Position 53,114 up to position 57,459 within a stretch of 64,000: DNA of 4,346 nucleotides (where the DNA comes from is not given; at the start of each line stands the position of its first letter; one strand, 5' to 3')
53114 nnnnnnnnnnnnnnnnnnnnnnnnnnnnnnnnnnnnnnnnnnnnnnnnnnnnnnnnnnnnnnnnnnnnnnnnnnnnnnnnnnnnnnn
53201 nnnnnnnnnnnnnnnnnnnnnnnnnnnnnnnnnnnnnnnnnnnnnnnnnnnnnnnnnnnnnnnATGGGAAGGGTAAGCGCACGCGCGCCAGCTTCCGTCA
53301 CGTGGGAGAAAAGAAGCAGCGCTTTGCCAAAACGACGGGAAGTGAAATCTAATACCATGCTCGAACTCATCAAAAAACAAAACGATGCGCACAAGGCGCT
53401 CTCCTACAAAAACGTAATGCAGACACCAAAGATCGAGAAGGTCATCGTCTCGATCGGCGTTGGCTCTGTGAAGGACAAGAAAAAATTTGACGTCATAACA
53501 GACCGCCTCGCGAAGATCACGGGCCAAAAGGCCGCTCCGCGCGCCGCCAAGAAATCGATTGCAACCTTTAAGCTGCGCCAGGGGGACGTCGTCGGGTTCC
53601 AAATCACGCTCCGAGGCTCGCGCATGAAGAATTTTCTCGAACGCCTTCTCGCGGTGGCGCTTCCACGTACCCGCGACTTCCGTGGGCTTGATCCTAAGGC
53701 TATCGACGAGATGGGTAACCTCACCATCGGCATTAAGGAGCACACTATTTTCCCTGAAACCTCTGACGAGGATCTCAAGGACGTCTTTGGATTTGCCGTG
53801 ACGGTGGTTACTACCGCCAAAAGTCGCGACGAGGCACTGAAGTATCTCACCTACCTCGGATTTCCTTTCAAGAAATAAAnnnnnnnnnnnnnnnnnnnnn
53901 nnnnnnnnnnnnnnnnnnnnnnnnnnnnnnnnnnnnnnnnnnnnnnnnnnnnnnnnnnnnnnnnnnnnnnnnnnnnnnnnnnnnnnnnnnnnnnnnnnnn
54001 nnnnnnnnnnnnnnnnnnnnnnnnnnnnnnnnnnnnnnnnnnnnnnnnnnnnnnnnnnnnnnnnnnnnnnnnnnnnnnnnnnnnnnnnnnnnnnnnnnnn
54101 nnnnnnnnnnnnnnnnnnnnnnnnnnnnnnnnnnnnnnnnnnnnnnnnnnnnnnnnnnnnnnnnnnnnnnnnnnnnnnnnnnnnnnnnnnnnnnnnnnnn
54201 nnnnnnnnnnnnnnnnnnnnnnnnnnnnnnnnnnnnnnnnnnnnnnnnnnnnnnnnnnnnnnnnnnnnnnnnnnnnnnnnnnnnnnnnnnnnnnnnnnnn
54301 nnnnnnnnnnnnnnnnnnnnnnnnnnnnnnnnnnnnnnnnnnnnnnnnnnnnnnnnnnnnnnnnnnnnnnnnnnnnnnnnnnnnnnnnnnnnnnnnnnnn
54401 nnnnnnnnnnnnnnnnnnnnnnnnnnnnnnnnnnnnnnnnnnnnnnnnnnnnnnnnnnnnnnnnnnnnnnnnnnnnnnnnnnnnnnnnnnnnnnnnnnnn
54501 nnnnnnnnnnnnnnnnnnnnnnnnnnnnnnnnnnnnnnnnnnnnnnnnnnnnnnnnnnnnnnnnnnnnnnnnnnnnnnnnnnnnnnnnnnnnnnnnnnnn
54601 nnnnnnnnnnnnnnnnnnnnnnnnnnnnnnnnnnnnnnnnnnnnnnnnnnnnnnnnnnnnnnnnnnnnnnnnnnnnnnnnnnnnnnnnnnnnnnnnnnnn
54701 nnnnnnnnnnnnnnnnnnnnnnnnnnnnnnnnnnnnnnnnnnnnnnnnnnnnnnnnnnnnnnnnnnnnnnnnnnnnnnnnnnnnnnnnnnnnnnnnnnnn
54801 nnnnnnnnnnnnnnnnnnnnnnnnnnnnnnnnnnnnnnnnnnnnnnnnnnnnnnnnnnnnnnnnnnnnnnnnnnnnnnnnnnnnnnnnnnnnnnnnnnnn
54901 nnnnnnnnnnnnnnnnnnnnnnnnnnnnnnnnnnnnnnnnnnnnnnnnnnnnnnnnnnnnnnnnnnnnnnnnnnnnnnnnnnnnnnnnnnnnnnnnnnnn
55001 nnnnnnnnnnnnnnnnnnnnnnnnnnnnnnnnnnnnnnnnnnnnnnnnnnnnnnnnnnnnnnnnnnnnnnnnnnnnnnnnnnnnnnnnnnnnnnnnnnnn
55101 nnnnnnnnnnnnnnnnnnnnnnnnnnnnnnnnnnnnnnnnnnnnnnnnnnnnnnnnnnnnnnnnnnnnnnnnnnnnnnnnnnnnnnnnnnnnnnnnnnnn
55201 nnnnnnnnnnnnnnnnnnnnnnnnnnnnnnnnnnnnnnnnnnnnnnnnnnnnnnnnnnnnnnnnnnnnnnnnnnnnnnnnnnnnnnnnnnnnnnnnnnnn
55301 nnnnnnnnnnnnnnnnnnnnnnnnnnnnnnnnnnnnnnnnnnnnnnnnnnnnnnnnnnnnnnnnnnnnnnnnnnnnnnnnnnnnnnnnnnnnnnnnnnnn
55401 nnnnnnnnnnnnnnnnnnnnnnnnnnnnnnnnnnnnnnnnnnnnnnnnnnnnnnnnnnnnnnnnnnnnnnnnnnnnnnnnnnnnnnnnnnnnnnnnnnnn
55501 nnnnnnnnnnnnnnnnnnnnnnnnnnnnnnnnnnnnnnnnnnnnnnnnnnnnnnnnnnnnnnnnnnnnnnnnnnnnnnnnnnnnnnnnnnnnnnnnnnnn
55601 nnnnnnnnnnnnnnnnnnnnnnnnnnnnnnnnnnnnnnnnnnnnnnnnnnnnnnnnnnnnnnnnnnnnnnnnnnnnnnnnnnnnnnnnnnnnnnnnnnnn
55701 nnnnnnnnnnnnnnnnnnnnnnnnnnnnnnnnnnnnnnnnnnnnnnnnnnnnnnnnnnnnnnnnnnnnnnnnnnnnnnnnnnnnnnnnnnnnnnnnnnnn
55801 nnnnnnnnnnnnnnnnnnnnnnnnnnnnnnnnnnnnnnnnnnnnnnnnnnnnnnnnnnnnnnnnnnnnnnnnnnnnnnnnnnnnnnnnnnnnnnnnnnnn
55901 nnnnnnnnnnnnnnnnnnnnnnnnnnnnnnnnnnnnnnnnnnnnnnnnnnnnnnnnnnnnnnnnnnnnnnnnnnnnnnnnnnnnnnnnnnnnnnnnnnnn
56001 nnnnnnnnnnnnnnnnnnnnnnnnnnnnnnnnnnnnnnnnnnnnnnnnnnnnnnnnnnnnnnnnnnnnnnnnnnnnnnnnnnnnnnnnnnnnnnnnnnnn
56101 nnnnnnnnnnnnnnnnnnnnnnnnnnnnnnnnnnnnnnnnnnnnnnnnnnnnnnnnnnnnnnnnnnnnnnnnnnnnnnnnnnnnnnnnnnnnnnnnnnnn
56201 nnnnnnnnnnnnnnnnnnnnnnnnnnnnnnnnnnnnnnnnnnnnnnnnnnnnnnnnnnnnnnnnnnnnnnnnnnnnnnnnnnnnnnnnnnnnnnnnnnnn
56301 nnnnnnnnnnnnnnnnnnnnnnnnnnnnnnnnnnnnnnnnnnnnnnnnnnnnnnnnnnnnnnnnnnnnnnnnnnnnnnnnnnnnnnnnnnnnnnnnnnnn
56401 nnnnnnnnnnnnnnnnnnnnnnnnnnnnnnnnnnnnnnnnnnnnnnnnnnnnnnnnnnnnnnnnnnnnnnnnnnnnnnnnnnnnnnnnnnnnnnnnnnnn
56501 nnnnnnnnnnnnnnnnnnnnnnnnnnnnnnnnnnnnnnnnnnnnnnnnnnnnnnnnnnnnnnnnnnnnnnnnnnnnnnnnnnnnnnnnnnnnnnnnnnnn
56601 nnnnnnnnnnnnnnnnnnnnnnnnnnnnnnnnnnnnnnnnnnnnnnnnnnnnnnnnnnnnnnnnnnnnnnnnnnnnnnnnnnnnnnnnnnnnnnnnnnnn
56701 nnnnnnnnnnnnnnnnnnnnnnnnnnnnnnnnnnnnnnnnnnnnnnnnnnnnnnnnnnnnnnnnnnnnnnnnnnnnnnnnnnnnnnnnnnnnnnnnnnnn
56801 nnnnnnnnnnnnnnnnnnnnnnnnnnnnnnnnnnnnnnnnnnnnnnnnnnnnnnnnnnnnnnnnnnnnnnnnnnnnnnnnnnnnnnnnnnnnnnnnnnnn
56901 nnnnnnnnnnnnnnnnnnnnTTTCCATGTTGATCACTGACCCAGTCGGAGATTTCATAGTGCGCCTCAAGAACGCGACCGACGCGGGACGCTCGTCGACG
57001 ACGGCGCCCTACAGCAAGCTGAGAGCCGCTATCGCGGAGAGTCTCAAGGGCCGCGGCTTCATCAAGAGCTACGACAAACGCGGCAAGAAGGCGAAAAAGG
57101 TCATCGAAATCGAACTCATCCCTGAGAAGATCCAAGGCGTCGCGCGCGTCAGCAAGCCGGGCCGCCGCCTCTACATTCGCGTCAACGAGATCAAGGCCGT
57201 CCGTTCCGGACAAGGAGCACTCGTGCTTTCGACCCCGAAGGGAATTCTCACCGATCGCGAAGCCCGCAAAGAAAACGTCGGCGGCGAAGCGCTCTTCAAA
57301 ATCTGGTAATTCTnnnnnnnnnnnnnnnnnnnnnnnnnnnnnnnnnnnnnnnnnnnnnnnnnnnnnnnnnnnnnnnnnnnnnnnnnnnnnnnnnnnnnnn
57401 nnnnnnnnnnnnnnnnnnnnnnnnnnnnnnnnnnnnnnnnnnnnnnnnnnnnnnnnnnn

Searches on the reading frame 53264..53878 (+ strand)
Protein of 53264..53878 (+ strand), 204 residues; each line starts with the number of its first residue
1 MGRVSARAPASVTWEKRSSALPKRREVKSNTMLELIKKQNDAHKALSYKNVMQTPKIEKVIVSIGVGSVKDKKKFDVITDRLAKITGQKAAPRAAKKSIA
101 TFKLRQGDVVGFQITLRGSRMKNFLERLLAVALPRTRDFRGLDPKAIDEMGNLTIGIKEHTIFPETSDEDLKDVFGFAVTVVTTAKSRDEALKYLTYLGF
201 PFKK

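Call 71: search_protein_families(library=pfam, proteins=[window:53264-53878:+], max_evalue=0.01)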
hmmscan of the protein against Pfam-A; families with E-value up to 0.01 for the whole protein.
window:53264-53878:+ (204 aa): 2 families
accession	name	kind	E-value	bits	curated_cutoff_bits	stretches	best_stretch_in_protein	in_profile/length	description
PF00673.26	Ribosomal_L5_C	-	2.9e-28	98.3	27.8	1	110-202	2-94/94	ribosomal L5P family C-terminus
PF00281.24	Ribosomal_L5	-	1.5e-18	67.2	34.9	1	50-105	1-57/57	Ribosomal protein L5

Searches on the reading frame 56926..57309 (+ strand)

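Call 71: search_protein_families(library=pfam, proteins=[window:56926-57309:+], max_evalue=0.01)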
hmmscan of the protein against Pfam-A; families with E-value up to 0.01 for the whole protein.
window:56926-57309:+ (127 aa): 1 family
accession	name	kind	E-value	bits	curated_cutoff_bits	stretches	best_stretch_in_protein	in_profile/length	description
PF00410.24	Ribosomal_S8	-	1.3e-34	119.3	24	1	5-127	1-126/126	Ribosomal protein S8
